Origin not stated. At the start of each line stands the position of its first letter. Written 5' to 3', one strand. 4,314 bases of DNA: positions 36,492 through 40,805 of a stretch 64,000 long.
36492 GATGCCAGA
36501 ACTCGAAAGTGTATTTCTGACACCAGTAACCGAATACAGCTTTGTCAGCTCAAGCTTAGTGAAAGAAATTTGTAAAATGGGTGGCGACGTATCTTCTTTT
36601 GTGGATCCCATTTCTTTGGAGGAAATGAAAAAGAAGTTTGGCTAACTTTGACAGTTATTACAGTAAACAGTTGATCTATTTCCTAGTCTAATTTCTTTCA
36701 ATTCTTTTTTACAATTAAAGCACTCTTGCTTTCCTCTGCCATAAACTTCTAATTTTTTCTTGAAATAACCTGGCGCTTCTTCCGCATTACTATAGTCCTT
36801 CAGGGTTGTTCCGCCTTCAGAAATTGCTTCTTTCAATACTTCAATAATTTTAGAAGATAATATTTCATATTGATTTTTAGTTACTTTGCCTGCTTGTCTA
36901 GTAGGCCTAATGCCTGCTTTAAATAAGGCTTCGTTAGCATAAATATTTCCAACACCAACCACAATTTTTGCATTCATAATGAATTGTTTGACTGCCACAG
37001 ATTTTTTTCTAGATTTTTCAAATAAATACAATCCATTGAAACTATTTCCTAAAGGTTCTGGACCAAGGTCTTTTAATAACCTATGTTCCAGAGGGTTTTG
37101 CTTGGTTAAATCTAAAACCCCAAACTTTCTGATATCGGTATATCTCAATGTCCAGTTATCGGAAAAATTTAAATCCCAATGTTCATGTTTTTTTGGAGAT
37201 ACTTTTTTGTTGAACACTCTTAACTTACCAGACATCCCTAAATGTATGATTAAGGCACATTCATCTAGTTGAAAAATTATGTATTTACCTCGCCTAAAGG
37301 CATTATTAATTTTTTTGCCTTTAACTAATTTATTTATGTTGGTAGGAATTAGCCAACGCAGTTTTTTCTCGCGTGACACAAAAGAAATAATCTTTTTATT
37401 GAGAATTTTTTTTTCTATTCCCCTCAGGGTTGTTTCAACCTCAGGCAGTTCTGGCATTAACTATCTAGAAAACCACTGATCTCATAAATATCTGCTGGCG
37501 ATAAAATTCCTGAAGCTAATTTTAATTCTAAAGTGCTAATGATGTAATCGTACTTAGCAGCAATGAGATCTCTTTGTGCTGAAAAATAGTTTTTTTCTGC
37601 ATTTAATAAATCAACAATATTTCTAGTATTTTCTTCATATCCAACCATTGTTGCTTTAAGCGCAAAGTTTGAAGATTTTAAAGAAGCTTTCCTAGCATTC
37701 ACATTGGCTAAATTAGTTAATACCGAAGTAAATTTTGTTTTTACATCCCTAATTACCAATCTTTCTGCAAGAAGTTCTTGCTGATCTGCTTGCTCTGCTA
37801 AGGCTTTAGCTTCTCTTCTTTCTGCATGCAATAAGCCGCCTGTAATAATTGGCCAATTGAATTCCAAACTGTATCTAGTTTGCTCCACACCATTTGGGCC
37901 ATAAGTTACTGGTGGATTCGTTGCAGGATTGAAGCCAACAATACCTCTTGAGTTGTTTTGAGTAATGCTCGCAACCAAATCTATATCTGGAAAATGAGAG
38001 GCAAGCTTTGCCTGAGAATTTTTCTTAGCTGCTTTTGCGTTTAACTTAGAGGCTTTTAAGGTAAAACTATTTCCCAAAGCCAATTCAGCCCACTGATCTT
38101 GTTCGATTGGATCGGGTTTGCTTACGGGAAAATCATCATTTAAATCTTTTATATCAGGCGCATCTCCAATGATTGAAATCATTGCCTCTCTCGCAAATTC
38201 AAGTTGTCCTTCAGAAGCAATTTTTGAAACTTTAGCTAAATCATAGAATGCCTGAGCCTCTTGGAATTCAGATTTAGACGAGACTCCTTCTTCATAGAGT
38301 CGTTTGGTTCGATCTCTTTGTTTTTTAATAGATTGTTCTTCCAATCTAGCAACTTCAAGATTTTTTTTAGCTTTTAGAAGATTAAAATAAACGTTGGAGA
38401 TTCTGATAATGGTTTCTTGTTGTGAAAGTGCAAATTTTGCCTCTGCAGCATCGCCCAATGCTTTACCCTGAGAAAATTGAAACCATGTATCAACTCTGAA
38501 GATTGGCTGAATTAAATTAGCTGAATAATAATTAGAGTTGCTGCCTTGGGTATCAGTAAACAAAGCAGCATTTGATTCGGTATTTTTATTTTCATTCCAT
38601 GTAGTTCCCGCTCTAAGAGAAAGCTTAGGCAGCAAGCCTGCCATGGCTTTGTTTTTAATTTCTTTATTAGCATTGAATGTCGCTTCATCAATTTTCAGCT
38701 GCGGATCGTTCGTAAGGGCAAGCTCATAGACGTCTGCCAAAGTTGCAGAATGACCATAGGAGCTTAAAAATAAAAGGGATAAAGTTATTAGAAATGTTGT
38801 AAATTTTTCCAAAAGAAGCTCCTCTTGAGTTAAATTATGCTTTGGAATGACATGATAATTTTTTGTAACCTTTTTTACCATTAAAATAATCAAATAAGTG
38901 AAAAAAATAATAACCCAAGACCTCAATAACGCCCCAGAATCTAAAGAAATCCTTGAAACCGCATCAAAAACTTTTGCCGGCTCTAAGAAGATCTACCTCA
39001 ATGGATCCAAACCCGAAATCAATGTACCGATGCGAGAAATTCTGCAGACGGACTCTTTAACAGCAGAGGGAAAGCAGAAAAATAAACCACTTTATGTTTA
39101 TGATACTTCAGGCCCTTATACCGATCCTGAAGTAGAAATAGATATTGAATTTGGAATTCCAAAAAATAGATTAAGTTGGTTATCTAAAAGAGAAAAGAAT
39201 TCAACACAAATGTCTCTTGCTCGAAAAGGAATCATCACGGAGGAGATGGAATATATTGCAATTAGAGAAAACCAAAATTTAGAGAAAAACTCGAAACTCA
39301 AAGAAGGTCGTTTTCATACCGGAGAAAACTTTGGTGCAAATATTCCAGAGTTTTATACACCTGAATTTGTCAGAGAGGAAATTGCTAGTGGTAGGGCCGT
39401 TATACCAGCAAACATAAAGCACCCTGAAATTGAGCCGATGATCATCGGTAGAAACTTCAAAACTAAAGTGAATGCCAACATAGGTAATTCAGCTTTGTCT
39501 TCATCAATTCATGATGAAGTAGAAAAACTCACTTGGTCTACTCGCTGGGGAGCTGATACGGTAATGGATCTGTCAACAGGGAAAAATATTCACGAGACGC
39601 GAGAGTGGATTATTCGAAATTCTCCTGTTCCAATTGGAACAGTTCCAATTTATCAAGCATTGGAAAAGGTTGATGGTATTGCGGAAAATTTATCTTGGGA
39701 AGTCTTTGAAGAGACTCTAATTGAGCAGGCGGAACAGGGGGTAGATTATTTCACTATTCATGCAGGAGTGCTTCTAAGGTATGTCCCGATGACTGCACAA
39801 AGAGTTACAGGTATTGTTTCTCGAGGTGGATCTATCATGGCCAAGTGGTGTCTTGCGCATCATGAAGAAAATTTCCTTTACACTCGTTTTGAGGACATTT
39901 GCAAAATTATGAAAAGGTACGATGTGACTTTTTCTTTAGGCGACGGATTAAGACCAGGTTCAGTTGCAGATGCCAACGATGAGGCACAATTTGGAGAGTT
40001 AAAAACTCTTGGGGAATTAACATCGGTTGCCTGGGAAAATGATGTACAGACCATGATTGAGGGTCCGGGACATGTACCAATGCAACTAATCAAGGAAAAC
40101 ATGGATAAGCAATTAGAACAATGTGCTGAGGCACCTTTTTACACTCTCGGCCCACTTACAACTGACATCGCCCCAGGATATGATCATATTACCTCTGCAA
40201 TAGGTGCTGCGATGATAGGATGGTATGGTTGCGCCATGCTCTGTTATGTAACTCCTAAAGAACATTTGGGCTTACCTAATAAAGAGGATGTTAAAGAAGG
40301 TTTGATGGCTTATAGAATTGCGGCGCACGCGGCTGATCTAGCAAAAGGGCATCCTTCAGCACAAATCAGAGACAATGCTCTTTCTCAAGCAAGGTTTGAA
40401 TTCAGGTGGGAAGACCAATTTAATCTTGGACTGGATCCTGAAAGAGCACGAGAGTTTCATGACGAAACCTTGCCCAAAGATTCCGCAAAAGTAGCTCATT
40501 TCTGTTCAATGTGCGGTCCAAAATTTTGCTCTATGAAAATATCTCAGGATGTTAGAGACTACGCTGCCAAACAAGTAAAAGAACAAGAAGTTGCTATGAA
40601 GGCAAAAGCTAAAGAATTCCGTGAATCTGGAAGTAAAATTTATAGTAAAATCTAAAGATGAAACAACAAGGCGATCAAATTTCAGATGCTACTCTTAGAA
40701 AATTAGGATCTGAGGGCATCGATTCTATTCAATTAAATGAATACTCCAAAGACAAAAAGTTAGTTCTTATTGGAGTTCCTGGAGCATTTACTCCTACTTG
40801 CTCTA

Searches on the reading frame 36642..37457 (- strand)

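Call 33: search_protein_families(library=pfam, proteins=[window:36642-37457:-], max_evalue=0.00001)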
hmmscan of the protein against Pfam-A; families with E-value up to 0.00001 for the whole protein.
window:36642-37457:- (271 aa): 2 families
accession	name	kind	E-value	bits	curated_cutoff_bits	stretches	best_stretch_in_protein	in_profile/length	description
PF01149.29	Fapy_DNA_glyco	-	6.5e-34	117.5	25.5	1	1-114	1-116/117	Formamidopyrimidine-DNA glycosylase N-terminal domain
PF06831.19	H2TH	-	2.1e-26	92.1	34.7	1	131-221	1-91/93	Formamidopyrimidine-DNA glycosylase H2TH domain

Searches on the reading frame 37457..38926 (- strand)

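Call 33: search_protein_families(library=pfam, proteins=[window:37457-38926:-], max_evalue=0.00001)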
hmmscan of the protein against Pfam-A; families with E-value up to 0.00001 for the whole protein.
window:37457-38926:- (489 aa): 1 family
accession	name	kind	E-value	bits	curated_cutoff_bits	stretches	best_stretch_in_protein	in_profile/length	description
PF02321.23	OEP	-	3.3e-52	177.4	22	2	277-473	2-187/187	Outer membrane efflux protein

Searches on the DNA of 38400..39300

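Call 71: search_rna_families(source=window, start=38400, end=39300, threshold=evalue, max_evalue=1)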
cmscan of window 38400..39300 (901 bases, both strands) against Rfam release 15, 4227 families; matches with E-value up to 1: 2.
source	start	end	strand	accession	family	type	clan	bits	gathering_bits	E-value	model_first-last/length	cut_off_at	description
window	39147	39174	-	RF04360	psbT-asRNA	Gene; antisense;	-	24.5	48.5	0.027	1-38/38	no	Plastid psbT antisense RNA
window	38789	38863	+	RF03483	MIR319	Gene; miRNA;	-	19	54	0.46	1-92/92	no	MIR319 microRNA precursor family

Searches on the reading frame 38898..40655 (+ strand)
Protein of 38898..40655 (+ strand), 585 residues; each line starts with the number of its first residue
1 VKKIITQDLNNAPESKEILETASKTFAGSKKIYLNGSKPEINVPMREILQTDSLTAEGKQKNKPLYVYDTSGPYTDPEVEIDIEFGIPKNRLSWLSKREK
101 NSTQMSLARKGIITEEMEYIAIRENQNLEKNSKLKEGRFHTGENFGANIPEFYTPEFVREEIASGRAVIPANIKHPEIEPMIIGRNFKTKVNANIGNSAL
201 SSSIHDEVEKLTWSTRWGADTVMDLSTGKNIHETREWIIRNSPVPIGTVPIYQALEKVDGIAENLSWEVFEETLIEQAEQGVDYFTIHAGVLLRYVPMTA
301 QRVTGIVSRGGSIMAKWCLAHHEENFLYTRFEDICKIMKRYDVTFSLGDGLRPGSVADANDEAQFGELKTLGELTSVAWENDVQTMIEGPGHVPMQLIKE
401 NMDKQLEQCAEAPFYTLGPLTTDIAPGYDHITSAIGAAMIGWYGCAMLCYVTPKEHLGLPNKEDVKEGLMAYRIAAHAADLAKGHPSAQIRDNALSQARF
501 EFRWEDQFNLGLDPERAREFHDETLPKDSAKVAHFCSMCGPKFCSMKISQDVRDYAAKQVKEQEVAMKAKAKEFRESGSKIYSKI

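Call 33: search_protein_families(library=pfam, proteins=[window:38898-40655:+], max_evalue=0.00001)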
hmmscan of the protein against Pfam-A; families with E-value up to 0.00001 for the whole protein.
window:38898-40655:+ (585 aa): 2 families
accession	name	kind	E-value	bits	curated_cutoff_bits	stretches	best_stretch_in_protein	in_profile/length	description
PF01964.24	ThiC_Rad_SAM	-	1.5e-187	624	25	1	103-550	1-419/420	Radical SAM ThiC family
PF13667.11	ThiC-associated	-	4.8e-28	97.2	27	1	26-100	2-79/81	ThiC-associated domain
